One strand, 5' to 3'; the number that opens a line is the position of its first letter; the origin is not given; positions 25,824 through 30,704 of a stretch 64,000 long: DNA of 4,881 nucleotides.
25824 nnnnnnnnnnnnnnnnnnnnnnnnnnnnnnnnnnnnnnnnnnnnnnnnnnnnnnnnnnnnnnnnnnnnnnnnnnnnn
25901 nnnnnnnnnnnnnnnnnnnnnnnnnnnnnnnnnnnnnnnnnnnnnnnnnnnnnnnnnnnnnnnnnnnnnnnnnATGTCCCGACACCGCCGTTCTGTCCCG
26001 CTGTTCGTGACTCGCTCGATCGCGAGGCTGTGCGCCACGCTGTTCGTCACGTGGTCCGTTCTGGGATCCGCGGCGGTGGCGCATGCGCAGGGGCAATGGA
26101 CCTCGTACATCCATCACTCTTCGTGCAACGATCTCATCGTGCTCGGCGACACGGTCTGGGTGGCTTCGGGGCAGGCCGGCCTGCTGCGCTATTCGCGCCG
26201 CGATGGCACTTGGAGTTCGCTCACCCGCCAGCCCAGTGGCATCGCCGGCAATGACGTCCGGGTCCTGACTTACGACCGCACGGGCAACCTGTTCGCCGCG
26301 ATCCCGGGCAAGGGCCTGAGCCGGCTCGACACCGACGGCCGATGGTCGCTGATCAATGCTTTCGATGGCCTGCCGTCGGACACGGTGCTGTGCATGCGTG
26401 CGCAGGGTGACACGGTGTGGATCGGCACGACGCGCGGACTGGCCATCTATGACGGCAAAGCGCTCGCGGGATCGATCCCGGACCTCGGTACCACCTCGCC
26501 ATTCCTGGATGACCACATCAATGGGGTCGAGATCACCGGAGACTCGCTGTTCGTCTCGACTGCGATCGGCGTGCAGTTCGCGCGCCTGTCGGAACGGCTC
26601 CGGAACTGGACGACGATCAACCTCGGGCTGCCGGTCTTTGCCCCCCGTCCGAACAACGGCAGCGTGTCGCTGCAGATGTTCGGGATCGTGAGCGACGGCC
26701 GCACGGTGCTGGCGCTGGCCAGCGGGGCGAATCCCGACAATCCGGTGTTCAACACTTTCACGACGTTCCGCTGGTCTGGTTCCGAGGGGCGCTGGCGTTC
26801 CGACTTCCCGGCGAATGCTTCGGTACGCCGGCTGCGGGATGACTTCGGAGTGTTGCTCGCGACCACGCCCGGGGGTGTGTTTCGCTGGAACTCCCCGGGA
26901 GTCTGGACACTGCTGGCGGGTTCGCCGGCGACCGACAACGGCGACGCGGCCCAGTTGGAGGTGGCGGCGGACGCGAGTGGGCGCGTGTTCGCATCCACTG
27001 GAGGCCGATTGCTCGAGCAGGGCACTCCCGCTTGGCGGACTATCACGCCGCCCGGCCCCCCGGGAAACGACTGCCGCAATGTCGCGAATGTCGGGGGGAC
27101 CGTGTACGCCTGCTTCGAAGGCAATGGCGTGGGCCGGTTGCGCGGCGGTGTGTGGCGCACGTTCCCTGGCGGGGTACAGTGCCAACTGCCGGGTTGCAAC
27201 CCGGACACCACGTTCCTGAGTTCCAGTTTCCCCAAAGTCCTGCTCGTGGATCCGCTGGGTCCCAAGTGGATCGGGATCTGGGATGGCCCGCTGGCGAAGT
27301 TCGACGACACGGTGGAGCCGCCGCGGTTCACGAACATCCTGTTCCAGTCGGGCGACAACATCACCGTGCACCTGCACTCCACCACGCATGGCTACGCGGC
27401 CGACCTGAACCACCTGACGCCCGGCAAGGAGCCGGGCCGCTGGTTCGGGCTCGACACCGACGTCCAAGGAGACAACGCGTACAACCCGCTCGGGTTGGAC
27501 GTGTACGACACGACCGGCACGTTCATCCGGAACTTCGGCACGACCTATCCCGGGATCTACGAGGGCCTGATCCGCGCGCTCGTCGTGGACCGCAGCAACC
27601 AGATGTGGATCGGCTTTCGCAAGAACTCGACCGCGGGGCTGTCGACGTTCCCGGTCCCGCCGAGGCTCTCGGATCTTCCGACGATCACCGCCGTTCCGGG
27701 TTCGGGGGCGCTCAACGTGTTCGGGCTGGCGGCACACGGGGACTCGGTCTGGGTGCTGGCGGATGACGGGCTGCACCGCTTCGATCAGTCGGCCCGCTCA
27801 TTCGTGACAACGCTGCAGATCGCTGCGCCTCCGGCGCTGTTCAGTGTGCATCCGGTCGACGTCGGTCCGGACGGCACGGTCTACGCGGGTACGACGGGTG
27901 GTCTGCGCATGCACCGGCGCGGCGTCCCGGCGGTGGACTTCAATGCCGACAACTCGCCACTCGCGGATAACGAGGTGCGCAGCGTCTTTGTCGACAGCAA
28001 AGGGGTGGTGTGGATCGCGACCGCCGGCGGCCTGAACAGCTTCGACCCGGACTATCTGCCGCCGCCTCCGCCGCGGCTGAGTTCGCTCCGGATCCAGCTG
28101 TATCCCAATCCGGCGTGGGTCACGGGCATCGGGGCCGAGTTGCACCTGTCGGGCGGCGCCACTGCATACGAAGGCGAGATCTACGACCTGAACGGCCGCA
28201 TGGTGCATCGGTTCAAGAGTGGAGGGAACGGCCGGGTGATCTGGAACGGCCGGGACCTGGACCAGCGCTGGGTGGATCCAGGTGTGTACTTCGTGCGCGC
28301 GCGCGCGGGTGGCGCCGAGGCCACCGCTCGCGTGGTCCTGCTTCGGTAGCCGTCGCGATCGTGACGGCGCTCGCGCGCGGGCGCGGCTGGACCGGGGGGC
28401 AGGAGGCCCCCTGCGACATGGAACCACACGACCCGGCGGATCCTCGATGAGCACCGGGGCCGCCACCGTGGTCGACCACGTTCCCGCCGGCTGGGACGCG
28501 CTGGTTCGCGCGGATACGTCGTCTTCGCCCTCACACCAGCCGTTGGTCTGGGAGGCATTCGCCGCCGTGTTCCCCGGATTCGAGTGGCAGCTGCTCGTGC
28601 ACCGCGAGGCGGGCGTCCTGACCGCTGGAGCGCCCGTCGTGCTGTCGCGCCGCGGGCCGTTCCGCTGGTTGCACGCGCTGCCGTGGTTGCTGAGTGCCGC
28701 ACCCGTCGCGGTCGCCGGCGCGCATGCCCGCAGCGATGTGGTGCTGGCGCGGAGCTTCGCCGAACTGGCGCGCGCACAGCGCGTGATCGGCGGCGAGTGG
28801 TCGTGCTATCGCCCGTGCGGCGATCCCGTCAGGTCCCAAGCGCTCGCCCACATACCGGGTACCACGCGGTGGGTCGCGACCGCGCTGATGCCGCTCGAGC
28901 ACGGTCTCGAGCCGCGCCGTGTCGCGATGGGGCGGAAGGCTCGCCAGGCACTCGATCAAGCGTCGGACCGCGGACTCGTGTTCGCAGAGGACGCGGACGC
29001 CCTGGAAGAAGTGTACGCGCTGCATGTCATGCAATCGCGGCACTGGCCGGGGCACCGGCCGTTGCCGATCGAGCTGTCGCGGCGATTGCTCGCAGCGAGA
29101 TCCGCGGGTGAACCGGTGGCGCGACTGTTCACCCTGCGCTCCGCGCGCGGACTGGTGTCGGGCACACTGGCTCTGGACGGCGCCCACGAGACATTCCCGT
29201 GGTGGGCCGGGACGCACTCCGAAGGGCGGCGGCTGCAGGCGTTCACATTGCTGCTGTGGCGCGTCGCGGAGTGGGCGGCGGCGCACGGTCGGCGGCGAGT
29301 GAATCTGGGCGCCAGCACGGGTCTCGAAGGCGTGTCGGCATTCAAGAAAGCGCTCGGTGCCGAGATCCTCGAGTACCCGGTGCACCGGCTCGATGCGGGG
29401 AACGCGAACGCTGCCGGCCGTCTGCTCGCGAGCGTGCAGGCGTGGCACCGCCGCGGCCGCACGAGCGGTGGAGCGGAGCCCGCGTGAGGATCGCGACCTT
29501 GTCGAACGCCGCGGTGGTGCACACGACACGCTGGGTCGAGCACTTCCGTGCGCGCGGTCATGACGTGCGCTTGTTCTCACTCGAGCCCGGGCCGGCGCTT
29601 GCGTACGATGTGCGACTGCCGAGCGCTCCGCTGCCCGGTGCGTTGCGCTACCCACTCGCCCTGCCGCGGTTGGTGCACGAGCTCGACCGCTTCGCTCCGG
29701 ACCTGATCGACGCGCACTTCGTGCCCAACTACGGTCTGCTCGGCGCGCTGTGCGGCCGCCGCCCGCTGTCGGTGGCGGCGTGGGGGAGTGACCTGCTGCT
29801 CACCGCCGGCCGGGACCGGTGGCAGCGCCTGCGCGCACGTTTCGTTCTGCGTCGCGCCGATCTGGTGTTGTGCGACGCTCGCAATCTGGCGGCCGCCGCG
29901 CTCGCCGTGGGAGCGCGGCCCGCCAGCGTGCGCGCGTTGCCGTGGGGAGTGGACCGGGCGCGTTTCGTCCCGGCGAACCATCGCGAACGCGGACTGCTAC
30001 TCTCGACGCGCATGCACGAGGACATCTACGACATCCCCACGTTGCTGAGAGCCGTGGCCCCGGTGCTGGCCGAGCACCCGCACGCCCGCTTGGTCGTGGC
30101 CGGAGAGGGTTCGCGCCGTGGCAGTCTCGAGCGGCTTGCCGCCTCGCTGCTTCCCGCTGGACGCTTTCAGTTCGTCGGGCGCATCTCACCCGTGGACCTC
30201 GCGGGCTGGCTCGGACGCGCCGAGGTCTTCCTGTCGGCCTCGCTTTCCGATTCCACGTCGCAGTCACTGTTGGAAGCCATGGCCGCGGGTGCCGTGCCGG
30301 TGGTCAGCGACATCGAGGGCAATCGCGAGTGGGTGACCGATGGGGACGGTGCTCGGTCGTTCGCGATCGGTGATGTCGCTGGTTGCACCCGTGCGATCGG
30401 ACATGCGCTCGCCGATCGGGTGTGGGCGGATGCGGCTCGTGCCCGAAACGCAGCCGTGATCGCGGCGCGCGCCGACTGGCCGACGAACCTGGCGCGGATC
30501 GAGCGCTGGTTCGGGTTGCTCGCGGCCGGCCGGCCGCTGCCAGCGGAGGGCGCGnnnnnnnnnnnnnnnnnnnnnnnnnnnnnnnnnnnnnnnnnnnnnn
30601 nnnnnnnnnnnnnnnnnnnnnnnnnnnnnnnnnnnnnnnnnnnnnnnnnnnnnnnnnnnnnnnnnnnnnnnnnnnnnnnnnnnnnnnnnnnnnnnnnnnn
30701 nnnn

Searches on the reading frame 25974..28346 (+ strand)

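Call 32: search_protein_families(library=pfam, proteins=[window:25974-28346:+], max_evalue=0.00001)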
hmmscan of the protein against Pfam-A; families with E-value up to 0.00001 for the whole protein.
window:25974-28346:+ (791 aa): 1 family
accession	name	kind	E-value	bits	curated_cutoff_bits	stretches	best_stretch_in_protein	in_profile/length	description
PF07494.17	Reg_prop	-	8.3e-11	41.2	20.4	0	663-684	2-23/24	Two component regulator propeller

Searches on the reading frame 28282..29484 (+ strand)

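Call 33: search_protein_families(library=pfam, proteins=[window:28282-29484:+], max_evalue=0.00001)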
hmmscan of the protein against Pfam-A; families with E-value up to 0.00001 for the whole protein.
window:28282-29484:+ (401 aa): 1 family
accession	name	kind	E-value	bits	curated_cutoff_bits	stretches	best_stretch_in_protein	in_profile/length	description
PF13480.13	Acetyltransf_6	-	8e-15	55.7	22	1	218-355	8-142/143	Acetyltransferase (GNAT) domain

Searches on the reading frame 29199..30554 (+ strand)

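Call 33: search_protein_families(library=pfam, proteins=[window:29199-30554:+], max_evalue=0.00001)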
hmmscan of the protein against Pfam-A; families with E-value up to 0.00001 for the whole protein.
window:29199-30554:+ (452 aa): 5 families
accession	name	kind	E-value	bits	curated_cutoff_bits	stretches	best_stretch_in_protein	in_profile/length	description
PF13692.12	Glyco_trans_1_4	-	4.7e-20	72.7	27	1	266-406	4-142/142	Glycosyl transferases group 1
PF00534.26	Glycos_transf_1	-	1.3e-18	67.6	26.4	1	278-415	29-165/172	Glycosyl transferases group 1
PF13439.12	Glyco_transf_4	-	1.9e-14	54.5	28.5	1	106-255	5-170/170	Glycosyltransferase Family 4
PF13477.12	Glyco_trans_4_2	-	6.4e-14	52.7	23.4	1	97-226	1-138/139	Glycosyl transferase 4-like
PF13579.12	Glyco_trans_4_4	-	6.8e-12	46.4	29.7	1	105-249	3-157/158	Glycosyl transferase 4-like domain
